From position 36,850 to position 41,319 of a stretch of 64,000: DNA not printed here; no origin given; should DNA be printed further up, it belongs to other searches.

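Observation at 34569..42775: Convergent four-gene operon of secreted Cys-rich giants placed directly downstream of a TrmB regulator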

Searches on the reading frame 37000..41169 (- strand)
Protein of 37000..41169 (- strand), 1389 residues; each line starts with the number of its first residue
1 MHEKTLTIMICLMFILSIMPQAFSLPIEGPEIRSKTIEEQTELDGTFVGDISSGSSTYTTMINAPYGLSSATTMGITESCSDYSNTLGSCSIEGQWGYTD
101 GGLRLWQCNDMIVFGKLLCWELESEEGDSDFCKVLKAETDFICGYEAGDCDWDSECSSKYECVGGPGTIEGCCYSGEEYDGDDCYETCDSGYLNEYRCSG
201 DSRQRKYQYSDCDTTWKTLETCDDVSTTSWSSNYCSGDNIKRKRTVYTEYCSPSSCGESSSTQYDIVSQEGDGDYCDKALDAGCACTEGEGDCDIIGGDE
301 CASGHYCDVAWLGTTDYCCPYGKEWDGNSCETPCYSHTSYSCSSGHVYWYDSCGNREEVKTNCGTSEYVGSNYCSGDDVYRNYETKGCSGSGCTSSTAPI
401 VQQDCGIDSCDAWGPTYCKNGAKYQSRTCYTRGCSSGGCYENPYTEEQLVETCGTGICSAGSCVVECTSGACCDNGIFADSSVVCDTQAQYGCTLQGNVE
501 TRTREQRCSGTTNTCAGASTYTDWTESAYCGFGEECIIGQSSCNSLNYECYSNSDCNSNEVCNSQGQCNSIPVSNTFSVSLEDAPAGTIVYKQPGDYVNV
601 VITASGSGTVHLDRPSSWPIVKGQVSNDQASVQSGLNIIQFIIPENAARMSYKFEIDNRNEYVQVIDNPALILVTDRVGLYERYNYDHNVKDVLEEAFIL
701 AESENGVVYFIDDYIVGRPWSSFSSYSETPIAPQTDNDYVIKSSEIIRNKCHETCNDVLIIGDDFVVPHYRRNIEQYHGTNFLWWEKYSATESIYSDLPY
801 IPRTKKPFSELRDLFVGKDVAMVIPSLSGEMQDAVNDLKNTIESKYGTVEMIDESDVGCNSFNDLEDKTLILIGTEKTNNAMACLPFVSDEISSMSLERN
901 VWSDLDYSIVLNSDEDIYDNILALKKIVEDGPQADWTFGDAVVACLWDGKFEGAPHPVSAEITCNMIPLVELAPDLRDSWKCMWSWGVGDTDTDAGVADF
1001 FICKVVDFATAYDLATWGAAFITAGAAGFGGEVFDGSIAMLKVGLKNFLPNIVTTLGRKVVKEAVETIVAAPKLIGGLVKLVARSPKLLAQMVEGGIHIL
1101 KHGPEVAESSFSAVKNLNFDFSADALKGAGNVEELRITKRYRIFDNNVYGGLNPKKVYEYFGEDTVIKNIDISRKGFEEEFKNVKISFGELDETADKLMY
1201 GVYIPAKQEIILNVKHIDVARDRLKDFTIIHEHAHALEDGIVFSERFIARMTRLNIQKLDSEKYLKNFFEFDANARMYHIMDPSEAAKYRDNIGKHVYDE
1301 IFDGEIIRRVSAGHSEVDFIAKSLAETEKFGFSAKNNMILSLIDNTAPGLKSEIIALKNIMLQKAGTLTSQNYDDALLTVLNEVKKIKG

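Call 5: search_protein_families(library=pfam, proteins=[window:37000-41169:-], max_evalue=0.1)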
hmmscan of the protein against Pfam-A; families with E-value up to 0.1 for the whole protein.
window:37000-41169:- (1389 aa): 0 families

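Call 6: search_protein_families(library=ncbifam, proteins=[window:37000-41169:-], max_evalue=0.1)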
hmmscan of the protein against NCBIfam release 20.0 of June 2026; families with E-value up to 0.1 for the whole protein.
window:37000-41169:- (1389 aa): 0 families

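Call 7: search_solved_structures(query=window:37000-41169:-, max_evalue=1)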
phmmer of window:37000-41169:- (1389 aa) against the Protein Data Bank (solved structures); distinct sequences matched with E-value up to 1: 0.

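Call 12: find_homologous_proteins(query=window:37000-41169:-)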
Query window:37000-41169:- (1389 aa): 32 proteins with E <= 0.001 among 2016 candidates.
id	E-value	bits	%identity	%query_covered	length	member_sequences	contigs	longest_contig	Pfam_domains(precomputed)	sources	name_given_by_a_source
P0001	0.0e+0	3271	100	100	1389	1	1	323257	-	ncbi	ncbi:hypothetical protein ACFLZ7_01245 [Nanoarchaeota archaeon]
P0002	2.1e-129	451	59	19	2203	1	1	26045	PF00082.28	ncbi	ncbi:S8 family serine peptidase [Nanoarchaeota archaeon]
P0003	1.3e-123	432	62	18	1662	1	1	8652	PF11617.14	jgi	-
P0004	4.2e-64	235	29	17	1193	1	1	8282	-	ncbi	-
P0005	1.7e-45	173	46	14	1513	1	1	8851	PF00082.28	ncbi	-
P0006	1.3e-43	167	31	29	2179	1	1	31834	PF11617.14,PF00082.28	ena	-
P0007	6.5e-42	161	35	17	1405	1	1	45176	-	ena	-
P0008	4.4e-40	155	31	23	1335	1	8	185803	-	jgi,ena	jgi:hypothetical protein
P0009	4.3e-39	152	29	27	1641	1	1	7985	PF11617.14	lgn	-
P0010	9.4e-39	151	34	25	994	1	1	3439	-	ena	-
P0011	6.3e-38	148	32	26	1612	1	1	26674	-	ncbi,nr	ncbi:hypothetical protein HYT57_04265 [Candidatus Woesearchaeota archaeon]|nr:hypothetical protein [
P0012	2.1e-37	146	35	9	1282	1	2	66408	-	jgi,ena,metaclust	metaclust:\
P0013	5.3e-34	135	42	7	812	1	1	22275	-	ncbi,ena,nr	ncbi:MAG: hypothetical protein KKF56_00415 [Nanoarchaeota archaeon]|nr:hypothetical protein [Nanoarc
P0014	2.9e-33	132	29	30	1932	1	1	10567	PF00082.28,PF26036.1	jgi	-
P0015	3.6e-27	112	36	14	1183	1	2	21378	PF24684.2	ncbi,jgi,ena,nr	ncbi:hypothetical protein KY343_04610 [Candidatus Woesearchaeota archaeon]|nr:hypothetical protein [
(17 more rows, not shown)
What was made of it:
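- Some relatives of g2 carry S8 peptidase domains (call 12).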

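Call 88: find_encoding_contigs(protein=P0002, flank=7000, max_places=1)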
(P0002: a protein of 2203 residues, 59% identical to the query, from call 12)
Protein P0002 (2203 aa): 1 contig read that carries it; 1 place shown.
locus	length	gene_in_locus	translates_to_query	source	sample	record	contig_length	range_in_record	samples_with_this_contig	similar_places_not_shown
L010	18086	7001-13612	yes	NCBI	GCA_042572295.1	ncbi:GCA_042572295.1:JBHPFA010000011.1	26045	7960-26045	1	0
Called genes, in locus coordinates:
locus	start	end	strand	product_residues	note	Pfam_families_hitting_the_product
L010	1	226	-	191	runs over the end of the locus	PF01121:CoaE (faint), PF13207:AAA_17, PF13238:AAA_18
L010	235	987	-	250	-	-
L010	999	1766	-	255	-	-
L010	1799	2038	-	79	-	-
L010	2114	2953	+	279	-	PF25133:TYW2_N_2, PF02475:TRM5-TYW2_MTfase, PF03602:Cons_hypoth95 (weak), PF09445:Methyltransf_15 (weak), PF13847:Methyltransf_31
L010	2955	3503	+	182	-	PF13527:Acetyltransf_9, PF00583:Acetyltransf_1 (weak), PF13508:Acetyltransf_7 (weak)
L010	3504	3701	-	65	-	PF20095:DUF6485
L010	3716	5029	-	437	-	PF01935:DUF87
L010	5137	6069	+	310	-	-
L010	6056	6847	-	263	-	PF01978:TrmB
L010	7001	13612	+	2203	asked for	PF00082:Peptidase_S8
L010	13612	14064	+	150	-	-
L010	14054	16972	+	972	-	PF17963:Big_9 (weak)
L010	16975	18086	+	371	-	?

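Call 89: find_encoding_contigs(protein=P0006, flank=7000, max_places=1)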
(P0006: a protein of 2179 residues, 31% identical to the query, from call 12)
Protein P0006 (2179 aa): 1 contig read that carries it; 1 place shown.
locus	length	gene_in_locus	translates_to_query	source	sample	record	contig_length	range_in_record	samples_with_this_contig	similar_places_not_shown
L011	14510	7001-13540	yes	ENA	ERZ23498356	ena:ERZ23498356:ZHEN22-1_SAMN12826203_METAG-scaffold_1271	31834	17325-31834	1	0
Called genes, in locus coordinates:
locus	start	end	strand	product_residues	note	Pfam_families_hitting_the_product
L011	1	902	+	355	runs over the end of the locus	PF00091:Tubulin, PF12327:FtsZ_C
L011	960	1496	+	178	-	-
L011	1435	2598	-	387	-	PF01078:Mg_chelatase (faint), PF00493:MCM, PF00158:Sigma54_activat (faint), PF07728:AAA_5 (faint), PF17855:MCM_lid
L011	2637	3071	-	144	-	PF00293:NUDIX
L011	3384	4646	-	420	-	PF13393:tRNA-synt_His, PF03129:HGTP_anticodon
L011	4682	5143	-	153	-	-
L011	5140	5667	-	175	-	-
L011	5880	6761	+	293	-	PF00892:EamA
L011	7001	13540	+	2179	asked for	PF00082:Peptidase_S8, PF11617:Cu-binding_MopE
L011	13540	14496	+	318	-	-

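Call 90: find_encoding_contigs(protein=P0011, flank=7000, max_places=1)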
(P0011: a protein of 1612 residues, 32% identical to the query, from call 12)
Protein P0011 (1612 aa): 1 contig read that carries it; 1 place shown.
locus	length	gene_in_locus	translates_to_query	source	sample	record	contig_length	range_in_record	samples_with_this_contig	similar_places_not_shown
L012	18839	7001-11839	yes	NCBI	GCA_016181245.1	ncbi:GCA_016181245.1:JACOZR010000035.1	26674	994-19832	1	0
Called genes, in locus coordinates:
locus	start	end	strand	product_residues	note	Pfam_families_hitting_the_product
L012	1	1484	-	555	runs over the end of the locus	PF23613:ELP3_N, PF04055:Radical_SAM, PF16199:Radical_SAM_C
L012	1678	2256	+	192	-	PF01850:PIN (faint)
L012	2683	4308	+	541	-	PF00118:Cpn60_TCP1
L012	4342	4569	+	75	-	-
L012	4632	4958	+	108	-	PF10635:DisA-linker (weak)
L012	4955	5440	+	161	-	-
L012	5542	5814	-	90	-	-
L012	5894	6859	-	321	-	PF00814:TsaD, PF22521:HypF_C_2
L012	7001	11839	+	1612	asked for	-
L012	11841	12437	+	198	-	-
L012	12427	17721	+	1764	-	PF11617:Cu-binding_MopE (weak)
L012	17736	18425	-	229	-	PF00149:Metallophos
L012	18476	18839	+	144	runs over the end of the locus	-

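Call 91: find_encoding_contigs(protein=P0003, flank=7000, max_places=1)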
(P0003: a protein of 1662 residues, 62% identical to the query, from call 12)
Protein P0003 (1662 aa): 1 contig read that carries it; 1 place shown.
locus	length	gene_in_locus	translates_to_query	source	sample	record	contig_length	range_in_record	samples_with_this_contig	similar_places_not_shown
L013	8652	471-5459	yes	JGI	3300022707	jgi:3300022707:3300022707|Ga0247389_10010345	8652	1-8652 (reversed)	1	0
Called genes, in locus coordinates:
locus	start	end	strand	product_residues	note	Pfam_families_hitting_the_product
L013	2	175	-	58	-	?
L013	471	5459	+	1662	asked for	PF11617:Cu-binding_MopE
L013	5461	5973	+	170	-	-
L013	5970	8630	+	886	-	-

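Call 97: search_protein_families(library=padloc, proteins=[window:37000-41169:-], max_evalue=0.01)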
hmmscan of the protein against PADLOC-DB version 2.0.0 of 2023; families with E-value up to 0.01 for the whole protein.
window:37000-41169:- (1389 aa): 0 families

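Call 105: search_protein_families(library=ncbifam, proteins=[L011:12788-13537:+, L012:11087-11836:+, L013:4707-5456:+], max_evalue=0.05)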
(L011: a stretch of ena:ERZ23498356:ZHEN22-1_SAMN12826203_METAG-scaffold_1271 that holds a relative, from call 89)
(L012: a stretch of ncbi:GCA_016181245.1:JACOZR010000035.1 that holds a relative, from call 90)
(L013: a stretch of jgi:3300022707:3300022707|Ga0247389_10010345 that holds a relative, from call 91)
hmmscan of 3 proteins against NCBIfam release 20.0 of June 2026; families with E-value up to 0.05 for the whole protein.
L011:12788-13537:+ (250 aa): 0 families

L012:11087-11836:+ (250 aa): 0 families

L013:4707-5456:+ (250 aa): 0 families
